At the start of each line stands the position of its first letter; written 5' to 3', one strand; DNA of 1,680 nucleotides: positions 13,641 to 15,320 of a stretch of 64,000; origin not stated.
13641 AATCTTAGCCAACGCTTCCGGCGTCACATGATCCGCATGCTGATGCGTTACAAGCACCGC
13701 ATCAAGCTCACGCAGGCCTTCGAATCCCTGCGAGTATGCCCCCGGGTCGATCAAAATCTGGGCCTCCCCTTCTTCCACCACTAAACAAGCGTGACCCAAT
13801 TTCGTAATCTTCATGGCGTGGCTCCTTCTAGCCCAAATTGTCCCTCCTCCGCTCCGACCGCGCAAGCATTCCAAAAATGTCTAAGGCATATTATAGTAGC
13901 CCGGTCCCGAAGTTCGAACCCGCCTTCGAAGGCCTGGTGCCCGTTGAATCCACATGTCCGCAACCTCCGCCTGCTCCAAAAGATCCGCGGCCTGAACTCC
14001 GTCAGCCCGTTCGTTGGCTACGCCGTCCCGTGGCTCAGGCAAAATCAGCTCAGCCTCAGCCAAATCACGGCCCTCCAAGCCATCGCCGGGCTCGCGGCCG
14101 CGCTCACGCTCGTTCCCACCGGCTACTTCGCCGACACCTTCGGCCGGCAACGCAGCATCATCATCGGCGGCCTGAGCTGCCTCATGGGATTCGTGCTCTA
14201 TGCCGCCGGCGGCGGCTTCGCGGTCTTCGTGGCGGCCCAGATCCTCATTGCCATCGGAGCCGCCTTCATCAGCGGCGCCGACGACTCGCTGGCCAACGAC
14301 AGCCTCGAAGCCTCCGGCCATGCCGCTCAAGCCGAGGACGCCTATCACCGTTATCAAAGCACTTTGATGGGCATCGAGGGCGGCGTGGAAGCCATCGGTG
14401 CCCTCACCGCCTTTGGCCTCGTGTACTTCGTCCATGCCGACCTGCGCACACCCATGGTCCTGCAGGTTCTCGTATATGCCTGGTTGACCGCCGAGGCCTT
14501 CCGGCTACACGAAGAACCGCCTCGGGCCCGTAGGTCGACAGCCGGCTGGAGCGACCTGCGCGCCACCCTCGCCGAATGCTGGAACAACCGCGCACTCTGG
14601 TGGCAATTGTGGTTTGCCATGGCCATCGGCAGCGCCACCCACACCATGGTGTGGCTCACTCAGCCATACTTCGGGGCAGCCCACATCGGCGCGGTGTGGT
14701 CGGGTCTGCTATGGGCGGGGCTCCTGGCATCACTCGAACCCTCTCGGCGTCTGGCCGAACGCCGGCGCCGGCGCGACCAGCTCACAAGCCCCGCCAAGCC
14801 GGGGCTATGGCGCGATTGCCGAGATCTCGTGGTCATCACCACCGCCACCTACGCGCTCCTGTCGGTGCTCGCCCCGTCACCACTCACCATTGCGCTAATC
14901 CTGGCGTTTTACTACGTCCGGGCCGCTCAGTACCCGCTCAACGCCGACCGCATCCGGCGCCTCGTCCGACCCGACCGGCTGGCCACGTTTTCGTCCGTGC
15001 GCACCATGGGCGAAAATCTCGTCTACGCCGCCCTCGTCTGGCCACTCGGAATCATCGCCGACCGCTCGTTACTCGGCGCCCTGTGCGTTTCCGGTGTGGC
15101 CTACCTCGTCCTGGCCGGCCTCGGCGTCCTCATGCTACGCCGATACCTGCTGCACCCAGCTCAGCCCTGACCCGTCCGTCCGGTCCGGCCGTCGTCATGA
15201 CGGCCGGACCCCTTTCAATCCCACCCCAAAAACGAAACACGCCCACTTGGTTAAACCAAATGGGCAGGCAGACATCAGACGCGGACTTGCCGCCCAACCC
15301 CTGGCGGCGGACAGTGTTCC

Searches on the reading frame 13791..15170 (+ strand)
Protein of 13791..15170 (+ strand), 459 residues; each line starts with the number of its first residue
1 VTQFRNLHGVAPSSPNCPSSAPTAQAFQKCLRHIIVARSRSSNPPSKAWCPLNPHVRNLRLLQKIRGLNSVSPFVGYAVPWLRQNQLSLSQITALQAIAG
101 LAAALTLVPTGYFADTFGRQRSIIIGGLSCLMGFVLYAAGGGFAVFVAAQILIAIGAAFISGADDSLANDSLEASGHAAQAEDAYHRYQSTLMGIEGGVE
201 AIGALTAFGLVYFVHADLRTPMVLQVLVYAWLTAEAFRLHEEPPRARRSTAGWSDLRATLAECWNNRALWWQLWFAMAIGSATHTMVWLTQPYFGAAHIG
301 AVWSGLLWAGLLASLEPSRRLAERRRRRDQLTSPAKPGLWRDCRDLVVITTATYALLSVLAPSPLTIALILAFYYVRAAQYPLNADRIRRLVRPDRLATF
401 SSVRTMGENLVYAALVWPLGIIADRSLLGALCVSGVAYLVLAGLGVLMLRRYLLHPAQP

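Call 64: search_protein_families(library=pfam, proteins=[window:13791-15170:+], max_evalue=0.001)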
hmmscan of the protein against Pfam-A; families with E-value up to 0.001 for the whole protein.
window:13791-15170:+ (459 aa): 2 families
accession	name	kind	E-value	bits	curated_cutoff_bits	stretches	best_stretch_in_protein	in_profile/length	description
PF07690.21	MFS_1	-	2.1e-10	40.5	33.4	1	75-412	15-343/347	Major Facilitator Superfamily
PF00083.30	Sugar_tr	-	0.00035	20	22.3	1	88-162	44-121/452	Sugar (and other) transporter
